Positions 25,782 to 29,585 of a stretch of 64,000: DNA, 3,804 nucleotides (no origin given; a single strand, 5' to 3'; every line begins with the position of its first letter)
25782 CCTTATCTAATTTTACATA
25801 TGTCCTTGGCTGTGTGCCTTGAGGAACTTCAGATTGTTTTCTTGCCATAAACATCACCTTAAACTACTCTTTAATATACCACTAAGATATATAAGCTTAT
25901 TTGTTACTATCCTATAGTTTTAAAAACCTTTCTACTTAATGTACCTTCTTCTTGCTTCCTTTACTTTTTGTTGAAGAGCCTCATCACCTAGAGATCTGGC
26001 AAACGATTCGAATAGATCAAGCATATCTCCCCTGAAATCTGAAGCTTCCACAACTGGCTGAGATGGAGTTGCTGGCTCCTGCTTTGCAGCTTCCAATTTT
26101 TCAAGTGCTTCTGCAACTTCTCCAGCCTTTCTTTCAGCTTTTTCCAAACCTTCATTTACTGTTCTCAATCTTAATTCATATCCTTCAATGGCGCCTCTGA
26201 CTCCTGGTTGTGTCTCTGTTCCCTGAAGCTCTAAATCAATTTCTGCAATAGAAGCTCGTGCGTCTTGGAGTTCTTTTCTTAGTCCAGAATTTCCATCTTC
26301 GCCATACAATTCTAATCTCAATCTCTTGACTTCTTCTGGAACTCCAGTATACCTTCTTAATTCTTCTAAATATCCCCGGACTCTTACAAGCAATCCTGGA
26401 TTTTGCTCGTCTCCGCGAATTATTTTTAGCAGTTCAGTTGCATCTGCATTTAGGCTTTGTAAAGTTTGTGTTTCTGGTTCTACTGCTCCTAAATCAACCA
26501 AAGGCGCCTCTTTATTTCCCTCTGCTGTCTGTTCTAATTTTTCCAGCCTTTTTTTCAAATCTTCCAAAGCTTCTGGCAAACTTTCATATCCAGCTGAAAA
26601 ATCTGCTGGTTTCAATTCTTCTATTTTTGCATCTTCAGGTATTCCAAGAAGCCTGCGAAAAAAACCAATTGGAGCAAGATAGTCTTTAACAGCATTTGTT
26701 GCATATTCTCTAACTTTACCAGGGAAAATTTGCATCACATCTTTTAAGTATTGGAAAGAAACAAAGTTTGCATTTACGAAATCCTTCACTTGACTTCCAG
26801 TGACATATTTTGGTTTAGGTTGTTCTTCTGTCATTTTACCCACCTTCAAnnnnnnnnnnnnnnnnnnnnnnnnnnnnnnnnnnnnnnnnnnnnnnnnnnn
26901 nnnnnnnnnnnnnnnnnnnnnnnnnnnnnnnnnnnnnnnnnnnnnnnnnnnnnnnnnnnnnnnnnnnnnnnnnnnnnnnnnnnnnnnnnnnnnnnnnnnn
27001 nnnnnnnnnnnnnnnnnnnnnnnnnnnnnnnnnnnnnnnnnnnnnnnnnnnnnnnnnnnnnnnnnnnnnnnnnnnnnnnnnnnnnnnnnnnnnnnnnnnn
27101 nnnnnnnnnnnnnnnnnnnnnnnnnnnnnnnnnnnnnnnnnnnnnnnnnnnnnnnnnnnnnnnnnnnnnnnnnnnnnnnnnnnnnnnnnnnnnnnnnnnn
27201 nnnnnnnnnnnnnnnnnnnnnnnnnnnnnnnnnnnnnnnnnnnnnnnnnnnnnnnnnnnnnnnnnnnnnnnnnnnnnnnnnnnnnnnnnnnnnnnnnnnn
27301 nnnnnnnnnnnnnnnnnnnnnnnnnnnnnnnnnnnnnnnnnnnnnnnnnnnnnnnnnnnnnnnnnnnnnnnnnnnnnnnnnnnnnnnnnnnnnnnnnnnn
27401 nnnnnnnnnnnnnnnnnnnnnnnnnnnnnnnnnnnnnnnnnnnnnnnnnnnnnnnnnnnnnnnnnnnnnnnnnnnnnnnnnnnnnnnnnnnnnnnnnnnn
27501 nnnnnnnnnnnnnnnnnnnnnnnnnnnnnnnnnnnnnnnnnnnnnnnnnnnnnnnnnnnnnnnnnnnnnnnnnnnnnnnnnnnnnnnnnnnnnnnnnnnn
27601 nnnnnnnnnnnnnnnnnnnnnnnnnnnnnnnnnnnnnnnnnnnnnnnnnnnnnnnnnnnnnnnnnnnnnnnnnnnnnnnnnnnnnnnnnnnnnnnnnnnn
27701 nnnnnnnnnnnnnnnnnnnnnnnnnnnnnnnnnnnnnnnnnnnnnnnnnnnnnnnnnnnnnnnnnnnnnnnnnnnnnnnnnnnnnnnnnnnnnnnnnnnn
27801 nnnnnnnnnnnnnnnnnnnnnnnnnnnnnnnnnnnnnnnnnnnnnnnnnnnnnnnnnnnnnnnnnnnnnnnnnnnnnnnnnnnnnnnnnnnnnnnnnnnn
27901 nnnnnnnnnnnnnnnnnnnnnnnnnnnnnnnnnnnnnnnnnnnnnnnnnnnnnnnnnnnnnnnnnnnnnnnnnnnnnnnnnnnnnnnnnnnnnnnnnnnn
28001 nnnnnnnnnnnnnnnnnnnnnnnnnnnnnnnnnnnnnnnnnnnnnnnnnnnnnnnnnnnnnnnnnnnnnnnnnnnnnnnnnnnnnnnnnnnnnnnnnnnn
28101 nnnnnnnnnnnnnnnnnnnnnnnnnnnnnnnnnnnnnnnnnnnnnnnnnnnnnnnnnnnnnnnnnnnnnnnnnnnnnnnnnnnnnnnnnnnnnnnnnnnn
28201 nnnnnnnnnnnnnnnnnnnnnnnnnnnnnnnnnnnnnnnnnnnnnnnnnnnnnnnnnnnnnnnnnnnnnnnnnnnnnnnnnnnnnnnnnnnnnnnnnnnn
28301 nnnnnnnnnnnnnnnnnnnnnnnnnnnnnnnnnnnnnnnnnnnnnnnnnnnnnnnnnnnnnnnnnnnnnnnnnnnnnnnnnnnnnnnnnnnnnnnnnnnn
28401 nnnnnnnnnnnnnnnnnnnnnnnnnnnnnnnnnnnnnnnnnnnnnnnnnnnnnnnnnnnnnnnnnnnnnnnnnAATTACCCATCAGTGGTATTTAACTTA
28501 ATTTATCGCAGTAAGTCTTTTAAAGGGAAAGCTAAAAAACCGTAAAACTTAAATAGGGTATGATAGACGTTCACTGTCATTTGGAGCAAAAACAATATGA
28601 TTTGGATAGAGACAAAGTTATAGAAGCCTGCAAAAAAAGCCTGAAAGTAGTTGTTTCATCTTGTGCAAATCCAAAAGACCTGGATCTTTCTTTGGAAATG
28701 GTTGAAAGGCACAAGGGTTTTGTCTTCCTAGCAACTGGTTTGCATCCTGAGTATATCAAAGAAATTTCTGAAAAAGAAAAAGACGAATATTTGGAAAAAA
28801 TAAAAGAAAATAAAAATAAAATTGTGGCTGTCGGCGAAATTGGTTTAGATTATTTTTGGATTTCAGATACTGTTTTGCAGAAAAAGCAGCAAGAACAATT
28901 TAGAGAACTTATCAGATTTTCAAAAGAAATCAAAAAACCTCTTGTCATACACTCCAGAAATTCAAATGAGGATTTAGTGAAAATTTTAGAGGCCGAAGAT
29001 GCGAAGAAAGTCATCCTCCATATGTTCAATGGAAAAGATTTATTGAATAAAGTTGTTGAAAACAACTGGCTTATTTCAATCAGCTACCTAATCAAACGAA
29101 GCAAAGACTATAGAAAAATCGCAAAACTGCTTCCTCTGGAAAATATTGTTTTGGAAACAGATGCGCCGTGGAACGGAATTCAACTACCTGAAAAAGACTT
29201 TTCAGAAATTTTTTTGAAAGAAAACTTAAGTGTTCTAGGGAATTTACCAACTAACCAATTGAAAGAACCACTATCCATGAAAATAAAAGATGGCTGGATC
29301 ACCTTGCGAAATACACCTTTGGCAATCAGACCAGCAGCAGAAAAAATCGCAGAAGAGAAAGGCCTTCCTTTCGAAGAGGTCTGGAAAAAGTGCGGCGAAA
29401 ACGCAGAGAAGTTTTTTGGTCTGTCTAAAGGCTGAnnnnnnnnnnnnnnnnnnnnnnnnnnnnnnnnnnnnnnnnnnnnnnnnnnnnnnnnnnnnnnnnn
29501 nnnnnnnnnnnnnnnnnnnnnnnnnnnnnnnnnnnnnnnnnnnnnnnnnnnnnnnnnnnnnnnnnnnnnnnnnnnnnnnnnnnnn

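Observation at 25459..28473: Compositionally foreign three-gene operon (132, 305 and 545 aa; Arg/Ala/Glu/Leu-rich) occupying the slot where secE-nusG normally precede rpl11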

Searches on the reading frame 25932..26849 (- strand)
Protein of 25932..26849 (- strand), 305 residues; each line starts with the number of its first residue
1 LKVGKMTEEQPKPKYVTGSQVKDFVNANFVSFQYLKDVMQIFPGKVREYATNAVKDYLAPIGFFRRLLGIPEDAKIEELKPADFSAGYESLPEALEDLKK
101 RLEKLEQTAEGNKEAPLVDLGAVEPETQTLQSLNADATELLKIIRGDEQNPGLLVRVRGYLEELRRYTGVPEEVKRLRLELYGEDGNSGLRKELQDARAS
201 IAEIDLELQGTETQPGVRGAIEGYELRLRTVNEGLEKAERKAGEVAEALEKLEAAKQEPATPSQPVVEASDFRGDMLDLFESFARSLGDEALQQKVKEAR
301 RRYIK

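Call 3: search_protein_families(library=pfam, proteins=[window:25932-26849:-], max_evalue=1)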
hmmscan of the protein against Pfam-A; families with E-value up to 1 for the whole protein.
window:25932-26849:- (305 aa): 3 families
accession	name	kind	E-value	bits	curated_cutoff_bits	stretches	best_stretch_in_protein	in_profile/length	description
PF04740.18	LXG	-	0.02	15.2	26.5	1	215-260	127-172/202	LXG domain of WXG superfamily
PF05524.18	PEP-utilisers_N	-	0.052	14.1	24.4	0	75-113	24-62/121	PEP-utilising enzyme, N-terminal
PF22794.1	jr-ZPR1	-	0.2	12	27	0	197-257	13-78/125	ZPR1 jelly-roll domain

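Call 4: search_protein_families(library=ncbifam, proteins=[window:25932-26849:-], max_evalue=1)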
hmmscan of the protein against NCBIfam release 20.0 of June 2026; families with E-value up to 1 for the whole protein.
window:25932-26849:- (305 aa): 4 families
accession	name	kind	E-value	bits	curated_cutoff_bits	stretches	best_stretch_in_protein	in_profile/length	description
NF033885.1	conj_TraP_IncI1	equivalog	0.18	11.5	135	1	188-265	78-153/217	conjugal transfer protein TraP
NF045600.2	BstA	equivalog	0.26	9.1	1400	1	72-112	608-648/903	sterol transporter cytoplasmic membrane protein BstA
NF047515.1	SpiroCoCo_C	equivalog_domain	0.33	10.1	125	0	89-110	214-235/313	SpiroCoCo family coiled-coil protein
NF045487.1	ASRP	equivalog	0.87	8.1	300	0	190-256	168-234/593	archaea-specific SMC-related protein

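Call 5: search_protein_families(library=phrogs, proteins=[window:25932-26849:-], max_evalue=1)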
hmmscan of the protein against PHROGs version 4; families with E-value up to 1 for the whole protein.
window:25932-26849:- (305 aa): 5 families
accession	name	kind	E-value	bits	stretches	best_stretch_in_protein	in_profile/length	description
phrog_77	-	DNA, RNA and nucleotide metabolism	0.0075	15.8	1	75-257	686-794/967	SbcC-like subunit of palindrome specific endonuclease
phrog_7355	-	unknown function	0.28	12.6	0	218-256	6-41/60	-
phrog_37426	-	unknown function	0.44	11.7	0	210-261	43-95/144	-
phrog_1173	-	unknown function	0.64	11.3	0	95-134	39-78/86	-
phrog_689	-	lysis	0.76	11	0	191-256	8-62/91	holin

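Call 10: find_homologous_proteins(query=window:25932-26834:-)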
Query window:25932-26834:- (300 aa): 2 proteins with E <= 0.001 among 6784 candidates.
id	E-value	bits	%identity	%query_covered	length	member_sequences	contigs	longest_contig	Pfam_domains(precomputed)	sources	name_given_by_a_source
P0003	2.8e-186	636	100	100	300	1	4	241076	-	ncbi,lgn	-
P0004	5.5e-96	339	58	99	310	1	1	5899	-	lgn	-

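Call 20: predict_structure(alignment_id=A2)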
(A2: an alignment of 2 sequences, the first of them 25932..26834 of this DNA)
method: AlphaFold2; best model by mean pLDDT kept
length: 300 residues; sequences in the alignment: 2
mean_pLDDT: 50.4   pTM: 0.34
mean pLDDT of the five models: 50.4, 46.4, 45.8, 41.3, 38.6
residues with pLDDT >= 90: 0; 70-90: 20; 50-70: 143; < 50: 137
segments of 3 or more residues with pLDDT < 50: 1-60, 78-80, 82-84, 96-126, 207-212, 250-265
pLDDT, mean of each block of 10 residues (from residue 1): 33 36 38 36 37 40 54 49 49 47 34 30 46 55 59 59 58 71 71 65 53 55 60 63 60 36 43 58 57 61
secondary structure, 60 per line:
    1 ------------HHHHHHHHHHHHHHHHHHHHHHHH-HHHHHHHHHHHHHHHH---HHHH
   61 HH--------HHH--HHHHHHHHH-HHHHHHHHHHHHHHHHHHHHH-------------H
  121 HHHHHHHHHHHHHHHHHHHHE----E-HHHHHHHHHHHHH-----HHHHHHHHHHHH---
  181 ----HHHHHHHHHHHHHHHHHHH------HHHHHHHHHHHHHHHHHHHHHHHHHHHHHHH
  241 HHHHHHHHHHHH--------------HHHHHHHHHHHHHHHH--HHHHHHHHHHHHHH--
elements in order: H13-36 H38-53 H57-62 H76-84 H86-106 H120-140 H148-160 H166-177 H185-203 H210-252 H267-282 H285-298

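Call 36: search_solved_structures(query=A2, max_evalue=1)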
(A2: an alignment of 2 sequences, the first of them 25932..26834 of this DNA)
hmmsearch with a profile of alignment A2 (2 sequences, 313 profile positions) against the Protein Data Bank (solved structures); distinct sequences matched with E-value up to 1: 0.

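Call 46: find_related_loci(query=A2, collection=viral_contigs, flank=5000)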
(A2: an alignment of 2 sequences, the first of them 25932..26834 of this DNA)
Query A2 (300 aa) in viral_contigs; peptide patterns used: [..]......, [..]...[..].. (x = any residue, [..] = any of these).
600 stretches matched a pattern, but none encodes a relative of the query by tblastn (E <= 1e-3).

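Call 48: find_related_loci(query=A2, collection=metagenome_contigs, flank=10000)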
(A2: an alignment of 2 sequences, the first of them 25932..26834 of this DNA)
Query A2 (300 aa) in metagenome_contigs; peptide patterns used: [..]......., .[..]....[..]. (x = any residue, [..] = any of these).
189 stretches matched a pattern, but none encodes a relative of the query by tblastn (E <= 1e-3).

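Call 64: search_protein_families(library=padloc, proteins=[window:25932-26834:-], max_evalue=1)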
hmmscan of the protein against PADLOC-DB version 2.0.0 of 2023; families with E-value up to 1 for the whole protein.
window:25932-26834:- (300 aa): 2 families
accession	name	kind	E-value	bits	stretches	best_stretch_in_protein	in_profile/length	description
PDLC03859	LmuB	-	0.018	12.2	1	89-231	269-391/611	-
PDLC03863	LmuB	-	0.032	10.9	1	184-277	373-468/610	-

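Call 92: fold_search(model_id=the predicted structure, library=pdb)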
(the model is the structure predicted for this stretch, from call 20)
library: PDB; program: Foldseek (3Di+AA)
matches with E <= 10: 239; with E <= 0.001: 0
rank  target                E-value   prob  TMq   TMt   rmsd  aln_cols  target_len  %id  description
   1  6r2g_A                3.3e-01  0.96  0.27  0.46   6.6       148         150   16  Crystal structure of a single-chain protein mimetic of the gp41 NHR trimer in complex with the synthetic CHR peptide C (released 2019-07-10)
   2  9rgx_A                3.4e-01  0.91  0.20  0.43   5.5       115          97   15  X-ray crystal structure of a de novo designed single-chain antiparallel 3-helix coiled-coil bundle, sc-apCC3-ACW (released 2025-09-03)
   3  6sl2                  3.6e-01  0.60  0.26  0.14  35.6       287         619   11  ALPHA-ACTININ FROM ENTAMOEBA HISTOLYTICA (released 2020-08-26)
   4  4r61                  4.3e-01  0.77  0.21  0.40  11.6       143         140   16  Crystal structure of a rationally designed single-chain protein mimicking a trimeric gp41 N-terminal heptad-repeat regio (released 2014-12-10)
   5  3c7j_B                6.0e-01  0.15  0.15  0.18  22.4       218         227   11  Crystal structure of transcriptional regulator (GntR family member) from Pseudomonas syringae pv. tomato str. DC3000 (released 2008-02-26)
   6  9qwr_B                7.2e-01  0.69  0.27  0.41  17.1       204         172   13  MIC60 helical bundle dimer (released 2026-02-25)
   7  5k7v_A                7.8e-01  0.06  0.12  0.11  22.7       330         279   14  Computational Design of Self-Assembling Cyclic Protein Homooligomers (released 2017-04-12)
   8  9n22_K                8.2e-01  0.47  0.23  0.29  50.8       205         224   12  Y20S (Sec18-Sec17-Sec9-Sso1-Snc1) EDTA - Class 2 (released 2025-10-01)
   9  9qwr_A                8.6e-01  0.57  0.24  0.38  11.9       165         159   14  MIC60 helical bundle dimer (released 2026-02-25)
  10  9rgx_B                9.0e-01  0.72  0.20  0.44   5.4       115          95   15  X-ray crystal structure of a de novo designed single-chain antiparallel 3-helix coiled-coil bundle, sc-apCC3-ACW (released 2025-09-03)
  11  9cru_K                9.4e-01  0.44  0.23  0.29  52.7       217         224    9  Y20S (Sec18-Sec17-Sec9-Sso1-Snc1) EDTA - Class 1 (released 2025-08-27)
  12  8s5t_D                9.9e-01  0.11  0.13  0.15  21.0       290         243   11  Structure of SemD in complex (released 2024-08-07)
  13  8y6v_G                1.0e+00  0.16  0.21  0.21  29.1       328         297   14  Near-atomic structure of icosahedrally averaged jumbo bacteriophage PhiKZ capsid (released 2024-08-14)
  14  2z6e_D                1.0e+00  0.09  0.17  0.14  25.2       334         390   14  Crystal Structure of Human DAAM1 FH2 (released 2008-05-27)
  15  9f5w_G                1.1e+00  0.08  0.13  0.12  21.9       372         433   13  Human condensin II - M18BP1 complex (released 2025-07-02)
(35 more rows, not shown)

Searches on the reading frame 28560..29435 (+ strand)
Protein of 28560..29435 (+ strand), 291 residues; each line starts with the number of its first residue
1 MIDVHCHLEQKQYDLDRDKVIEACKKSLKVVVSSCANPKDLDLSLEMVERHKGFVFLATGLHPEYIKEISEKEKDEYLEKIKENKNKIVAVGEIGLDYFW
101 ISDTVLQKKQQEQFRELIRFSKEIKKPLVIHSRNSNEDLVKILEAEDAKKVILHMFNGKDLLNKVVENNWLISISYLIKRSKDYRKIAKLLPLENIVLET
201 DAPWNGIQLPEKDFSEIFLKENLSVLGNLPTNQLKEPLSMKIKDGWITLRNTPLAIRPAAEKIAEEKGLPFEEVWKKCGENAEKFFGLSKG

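Call 3: search_protein_families(library=pfam, proteins=[window:28560-29435:+], max_evalue=1)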
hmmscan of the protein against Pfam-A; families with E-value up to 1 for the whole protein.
window:28560-29435:+ (291 aa): 4 families
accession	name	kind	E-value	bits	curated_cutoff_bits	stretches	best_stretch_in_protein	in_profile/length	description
PF01026.27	TatD_DNase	-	1.7e-58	198.4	27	1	2-287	1-253/253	TatD related DNase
PF14769.11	CLAMP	-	0.048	14.5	22.7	1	99-157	20-78/99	Flagellar C1a complex subunit C1a-32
PF00231.24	ATP-synt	-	0.15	12.2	39.9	1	57-168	85-183/285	ATP synthase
PF02350.25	Epimerase_2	-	0.22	10.8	30.6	1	71-138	130-195/347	UDP-N-acetylglucosamine 2-epimerase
